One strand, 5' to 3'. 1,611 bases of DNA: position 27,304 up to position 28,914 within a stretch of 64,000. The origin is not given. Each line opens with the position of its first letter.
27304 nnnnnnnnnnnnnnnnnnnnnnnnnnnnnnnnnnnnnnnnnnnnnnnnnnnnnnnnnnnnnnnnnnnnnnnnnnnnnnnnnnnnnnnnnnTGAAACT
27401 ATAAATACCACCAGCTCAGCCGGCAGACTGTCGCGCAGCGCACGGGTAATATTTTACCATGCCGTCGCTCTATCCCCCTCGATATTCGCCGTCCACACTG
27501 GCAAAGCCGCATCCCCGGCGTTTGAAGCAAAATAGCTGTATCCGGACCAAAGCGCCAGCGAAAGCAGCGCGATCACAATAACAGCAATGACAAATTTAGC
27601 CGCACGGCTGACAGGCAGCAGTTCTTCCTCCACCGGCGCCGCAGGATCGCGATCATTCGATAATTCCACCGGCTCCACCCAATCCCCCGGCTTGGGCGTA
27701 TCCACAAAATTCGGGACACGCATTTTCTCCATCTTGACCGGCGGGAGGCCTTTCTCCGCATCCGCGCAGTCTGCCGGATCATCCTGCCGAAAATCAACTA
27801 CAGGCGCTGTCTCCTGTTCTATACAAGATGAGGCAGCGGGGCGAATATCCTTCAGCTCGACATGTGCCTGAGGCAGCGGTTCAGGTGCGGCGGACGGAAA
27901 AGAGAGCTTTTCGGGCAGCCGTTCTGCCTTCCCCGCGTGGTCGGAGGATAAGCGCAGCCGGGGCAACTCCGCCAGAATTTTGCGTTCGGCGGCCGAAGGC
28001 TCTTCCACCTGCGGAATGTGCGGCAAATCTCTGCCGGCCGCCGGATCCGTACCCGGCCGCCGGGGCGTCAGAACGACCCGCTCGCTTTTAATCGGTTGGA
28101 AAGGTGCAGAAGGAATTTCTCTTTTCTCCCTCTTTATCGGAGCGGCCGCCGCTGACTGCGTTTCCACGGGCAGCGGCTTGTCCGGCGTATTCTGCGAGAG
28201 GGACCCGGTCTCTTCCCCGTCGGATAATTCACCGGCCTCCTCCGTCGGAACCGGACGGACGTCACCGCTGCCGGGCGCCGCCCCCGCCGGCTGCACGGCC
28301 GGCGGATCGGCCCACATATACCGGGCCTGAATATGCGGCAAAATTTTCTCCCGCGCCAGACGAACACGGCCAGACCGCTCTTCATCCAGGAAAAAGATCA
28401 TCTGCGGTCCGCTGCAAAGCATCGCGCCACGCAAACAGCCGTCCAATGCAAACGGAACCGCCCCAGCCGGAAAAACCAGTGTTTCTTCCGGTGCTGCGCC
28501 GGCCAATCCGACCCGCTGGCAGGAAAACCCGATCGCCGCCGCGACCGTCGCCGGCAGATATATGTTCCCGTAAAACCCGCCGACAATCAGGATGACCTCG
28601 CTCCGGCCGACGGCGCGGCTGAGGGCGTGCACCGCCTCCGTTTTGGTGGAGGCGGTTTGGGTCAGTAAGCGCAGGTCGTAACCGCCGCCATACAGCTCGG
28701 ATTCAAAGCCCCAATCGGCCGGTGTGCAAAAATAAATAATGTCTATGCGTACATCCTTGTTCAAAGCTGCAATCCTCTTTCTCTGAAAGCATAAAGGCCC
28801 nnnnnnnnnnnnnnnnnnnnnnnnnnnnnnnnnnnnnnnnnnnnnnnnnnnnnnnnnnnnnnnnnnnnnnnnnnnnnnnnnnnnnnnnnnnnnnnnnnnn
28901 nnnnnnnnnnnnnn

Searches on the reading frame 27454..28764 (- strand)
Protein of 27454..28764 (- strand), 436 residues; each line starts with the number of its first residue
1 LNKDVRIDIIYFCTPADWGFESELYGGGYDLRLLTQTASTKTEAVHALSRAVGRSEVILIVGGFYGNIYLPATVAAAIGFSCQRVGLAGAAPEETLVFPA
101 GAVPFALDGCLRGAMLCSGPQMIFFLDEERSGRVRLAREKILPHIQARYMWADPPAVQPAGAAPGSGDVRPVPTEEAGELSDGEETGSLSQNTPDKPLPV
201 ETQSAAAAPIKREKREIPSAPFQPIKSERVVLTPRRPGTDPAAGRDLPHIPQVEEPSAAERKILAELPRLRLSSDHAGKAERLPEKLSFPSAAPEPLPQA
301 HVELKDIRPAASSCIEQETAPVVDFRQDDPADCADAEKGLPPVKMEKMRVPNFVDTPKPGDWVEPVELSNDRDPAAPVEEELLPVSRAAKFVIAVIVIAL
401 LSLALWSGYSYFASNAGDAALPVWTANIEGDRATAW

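Call 3: search_protein_families(library=pfam, proteins=[window:27454-28764:-], max_evalue=0.01)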
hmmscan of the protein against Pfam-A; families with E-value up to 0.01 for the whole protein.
window:27454-28764:- (436 aa): 0 families

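Call 4: search_protein_families(library=ncbifam, proteins=[window:27454-28764:-], max_evalue=0.01)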
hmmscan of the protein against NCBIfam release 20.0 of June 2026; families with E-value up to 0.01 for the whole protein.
window:27454-28764:- (436 aa): 0 families

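Call 36: search_protein_families(library=pfam, alignment_id=A3, max_evalue=0.01)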
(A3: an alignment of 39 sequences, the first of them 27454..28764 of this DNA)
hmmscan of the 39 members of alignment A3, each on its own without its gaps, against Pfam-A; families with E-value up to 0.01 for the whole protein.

A. member 1, window:27454-28764:- (436 aa): 0 families

B. families by the number of members that match (of 39 scanned): 8 families
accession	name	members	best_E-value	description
PF08486.15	SpoIID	17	2.7e-09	Stage II sporulation protein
PF04203.18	Sortase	4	4e-10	Sortase domain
PF12420.13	DUF3671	2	0.0026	Fam-L, Fam-M like protein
PF15421.11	Polysacc_deac_3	1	0.00032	Putative polysaccharide deacetylase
PF05887.16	Trypan_PARP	1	0.0018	Procyclic acidic repetitive protein (PARP)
PF05739.25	SNARE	1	0.0047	SNARE domain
PF07898.18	DUF1676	1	0.0086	Protein of unknown function (DUF1676)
PF09782.14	NDUF_B6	1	0.0093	NADH:ubiquinone oxidoreductase, NDUFB6/B17 subunit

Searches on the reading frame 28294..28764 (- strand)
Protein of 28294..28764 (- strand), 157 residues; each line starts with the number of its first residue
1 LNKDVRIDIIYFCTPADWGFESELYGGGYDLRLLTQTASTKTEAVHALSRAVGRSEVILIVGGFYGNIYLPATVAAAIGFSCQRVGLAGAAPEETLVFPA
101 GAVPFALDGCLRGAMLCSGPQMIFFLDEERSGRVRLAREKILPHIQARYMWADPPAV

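Call 25: search_solved_structures(query=A2, max_evalue=10, show_alignments=1)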
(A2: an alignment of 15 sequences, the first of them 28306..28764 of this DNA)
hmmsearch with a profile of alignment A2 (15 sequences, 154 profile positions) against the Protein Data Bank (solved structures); distinct sequences matched with E-value up to 10: 9.
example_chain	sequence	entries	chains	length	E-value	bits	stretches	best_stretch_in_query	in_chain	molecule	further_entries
6mr3_A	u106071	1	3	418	0.12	15.1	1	28-150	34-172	Putative competence-damage inducible protein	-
2oi2_A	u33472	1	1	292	0.19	14.5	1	28-118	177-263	Mevalonate kinase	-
3aov_A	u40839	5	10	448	0.79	12.5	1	1-77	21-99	Putative uncharacterized protein PH0207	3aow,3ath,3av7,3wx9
2fts_A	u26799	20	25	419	1.2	11.9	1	37-72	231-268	gephyrin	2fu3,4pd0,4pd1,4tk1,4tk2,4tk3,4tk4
1t3e_A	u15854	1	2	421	1.2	11.9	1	37-72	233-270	Gephyrin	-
21zx_A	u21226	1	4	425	1.2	11.9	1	37-72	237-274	Isoform 5 of Gephyrin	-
9s3m_A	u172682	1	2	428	1.2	11.9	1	37-72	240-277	Isoform 5 of Gephyrin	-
9gw9_A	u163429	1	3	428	1.2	11.9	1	37-72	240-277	Gephyrin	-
9yyg_A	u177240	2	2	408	1.4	11.7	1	30-78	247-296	AI-designed RNA-guided nuclease | AI-generated RNA-guided nuclease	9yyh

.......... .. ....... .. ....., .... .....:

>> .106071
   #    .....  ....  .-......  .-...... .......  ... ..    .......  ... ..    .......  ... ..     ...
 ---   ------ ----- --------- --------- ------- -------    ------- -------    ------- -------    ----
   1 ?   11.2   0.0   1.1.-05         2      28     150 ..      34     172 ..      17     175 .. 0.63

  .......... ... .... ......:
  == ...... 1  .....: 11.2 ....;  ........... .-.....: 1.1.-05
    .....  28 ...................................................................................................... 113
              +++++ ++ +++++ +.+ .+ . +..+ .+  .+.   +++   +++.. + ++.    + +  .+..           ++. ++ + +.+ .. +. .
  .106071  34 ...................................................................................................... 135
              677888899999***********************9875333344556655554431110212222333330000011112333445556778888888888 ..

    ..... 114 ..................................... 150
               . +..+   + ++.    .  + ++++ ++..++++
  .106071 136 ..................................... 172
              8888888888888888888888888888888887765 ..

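Call 76: find_homologous_proteins(query=window:28294-28764:-, max_evalue=0.001)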
Query window:28294-28764:-: 92 candidates shared short words with the query, none scored E <= 0.001.

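Call 77: find_homologous_proteins(query=A5, max_evalue=0.001)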
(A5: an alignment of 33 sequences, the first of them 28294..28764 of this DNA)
Query A5 (33 sequences) (157 aa, profile of the alignment): 2 proteins with E <= 0.001 among 2894 candidates.
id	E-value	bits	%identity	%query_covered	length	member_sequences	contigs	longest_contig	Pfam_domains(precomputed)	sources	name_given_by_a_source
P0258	5.4e-16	76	38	13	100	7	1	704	-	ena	-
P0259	7.1e-13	66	42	12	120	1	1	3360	-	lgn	-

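Call 83: predict_structure(protein=window:28294-28764:-)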
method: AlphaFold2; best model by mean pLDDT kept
length: 157 residues; sequences in the alignment: 1
mean_pLDDT: 32.7   pTM: 0.26
mean pLDDT of the five models: 32.7, 32.3, 31.9, 30.4, 28.9
residues with pLDDT >= 90: 0; 70-90: 0; 50-70: 0; < 50: 157
segments of 3 or more residues with pLDDT < 50: 1-157
pLDDT, mean of each block of 10 residues (from residue 1): 29 30 26 31 42 36 36 40 29 35 33 34 35 32 28 24
secondary structure, 60 per line:
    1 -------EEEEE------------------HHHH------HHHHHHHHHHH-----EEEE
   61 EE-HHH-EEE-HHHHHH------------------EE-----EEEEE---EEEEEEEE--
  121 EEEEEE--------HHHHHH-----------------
elements in order: E8-12 H31-34 H41-51 E57-62 E68-70 H72-77 E103-107 E111-118 E121-126 H135-140
